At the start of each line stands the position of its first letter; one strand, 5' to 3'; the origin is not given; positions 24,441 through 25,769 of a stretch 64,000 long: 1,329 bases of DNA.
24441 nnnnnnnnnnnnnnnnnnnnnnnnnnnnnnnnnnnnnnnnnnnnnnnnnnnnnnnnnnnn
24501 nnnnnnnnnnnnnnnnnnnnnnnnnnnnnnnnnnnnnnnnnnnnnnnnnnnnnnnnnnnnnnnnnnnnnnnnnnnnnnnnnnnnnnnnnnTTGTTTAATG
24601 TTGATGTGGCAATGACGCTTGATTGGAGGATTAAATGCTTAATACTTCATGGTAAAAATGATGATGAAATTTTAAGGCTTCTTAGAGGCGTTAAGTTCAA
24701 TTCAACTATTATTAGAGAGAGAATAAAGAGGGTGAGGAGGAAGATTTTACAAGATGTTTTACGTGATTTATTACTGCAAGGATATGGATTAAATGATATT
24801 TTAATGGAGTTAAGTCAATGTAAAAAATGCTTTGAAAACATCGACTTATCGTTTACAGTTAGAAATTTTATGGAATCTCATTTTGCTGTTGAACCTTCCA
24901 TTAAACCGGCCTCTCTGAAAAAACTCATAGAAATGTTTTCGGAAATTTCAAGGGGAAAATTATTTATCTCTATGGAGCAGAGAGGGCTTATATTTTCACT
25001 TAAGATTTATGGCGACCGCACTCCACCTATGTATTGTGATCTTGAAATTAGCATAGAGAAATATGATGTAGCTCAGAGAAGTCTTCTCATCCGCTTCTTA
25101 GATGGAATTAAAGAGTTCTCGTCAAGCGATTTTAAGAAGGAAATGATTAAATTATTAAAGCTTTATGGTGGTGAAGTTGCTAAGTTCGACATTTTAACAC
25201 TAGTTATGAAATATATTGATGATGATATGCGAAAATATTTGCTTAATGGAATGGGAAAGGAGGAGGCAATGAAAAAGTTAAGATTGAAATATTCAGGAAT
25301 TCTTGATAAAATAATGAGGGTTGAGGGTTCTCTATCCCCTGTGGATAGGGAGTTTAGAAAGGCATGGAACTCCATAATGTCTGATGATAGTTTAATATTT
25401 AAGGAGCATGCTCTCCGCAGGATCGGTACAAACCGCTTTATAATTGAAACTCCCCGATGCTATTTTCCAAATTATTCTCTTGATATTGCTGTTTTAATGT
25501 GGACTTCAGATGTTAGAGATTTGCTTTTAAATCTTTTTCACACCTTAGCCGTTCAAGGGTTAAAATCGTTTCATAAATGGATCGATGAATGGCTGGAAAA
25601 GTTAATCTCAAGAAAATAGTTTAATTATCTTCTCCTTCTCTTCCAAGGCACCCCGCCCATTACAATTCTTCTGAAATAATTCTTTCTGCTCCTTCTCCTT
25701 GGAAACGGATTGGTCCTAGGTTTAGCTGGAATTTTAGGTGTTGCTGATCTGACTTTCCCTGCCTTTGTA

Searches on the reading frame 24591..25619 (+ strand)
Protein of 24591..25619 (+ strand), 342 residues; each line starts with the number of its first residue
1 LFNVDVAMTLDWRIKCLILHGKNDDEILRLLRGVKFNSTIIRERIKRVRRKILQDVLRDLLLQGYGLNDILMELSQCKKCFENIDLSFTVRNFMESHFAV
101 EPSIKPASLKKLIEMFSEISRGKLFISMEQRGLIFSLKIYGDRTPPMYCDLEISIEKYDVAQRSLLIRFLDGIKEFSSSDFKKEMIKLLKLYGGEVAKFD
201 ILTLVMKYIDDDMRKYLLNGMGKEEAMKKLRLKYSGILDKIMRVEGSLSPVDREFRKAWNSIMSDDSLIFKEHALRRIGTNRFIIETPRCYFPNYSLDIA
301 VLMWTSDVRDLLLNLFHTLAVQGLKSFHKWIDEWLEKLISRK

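Call 8: search_protein_families(library=pfam, proteins=[window:24591-25619:+], max_evalue=0.1)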
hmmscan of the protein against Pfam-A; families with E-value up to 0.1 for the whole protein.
window:24591-25619:+ (342 aa): 0 families

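Call 25: find_related_loci(query=window:24612-25619:+, collection=metagenome_contigs, flank=6000)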
Query window:24612-25619:+ (335 aa) in metagenome_contigs; peptide patterns used: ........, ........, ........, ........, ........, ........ (x = any residue, [..] = any of these).
38 stretches matched a pattern; 1 encode a relative of the query (tblastn E <= 1e-3); 1 distinct loci.
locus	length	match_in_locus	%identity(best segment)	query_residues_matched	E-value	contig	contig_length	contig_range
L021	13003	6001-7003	98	1-335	0e+0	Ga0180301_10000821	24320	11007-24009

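Call 27: find_homologous_proteins(query=window:24612-25619:+, max_evalue=0.001)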
Query window:24612-25619:+ (335 aa): 1 proteins with E <= 0.001 among 8000 candidates.
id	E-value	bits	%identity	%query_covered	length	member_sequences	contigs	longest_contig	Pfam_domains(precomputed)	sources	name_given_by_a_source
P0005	6.5e-213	724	98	100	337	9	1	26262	-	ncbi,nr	ncbi:MAG: hypothetical protein J7J22_04410 [Candidatus Verstraetearchaeota archaeon]|nr:hypothetical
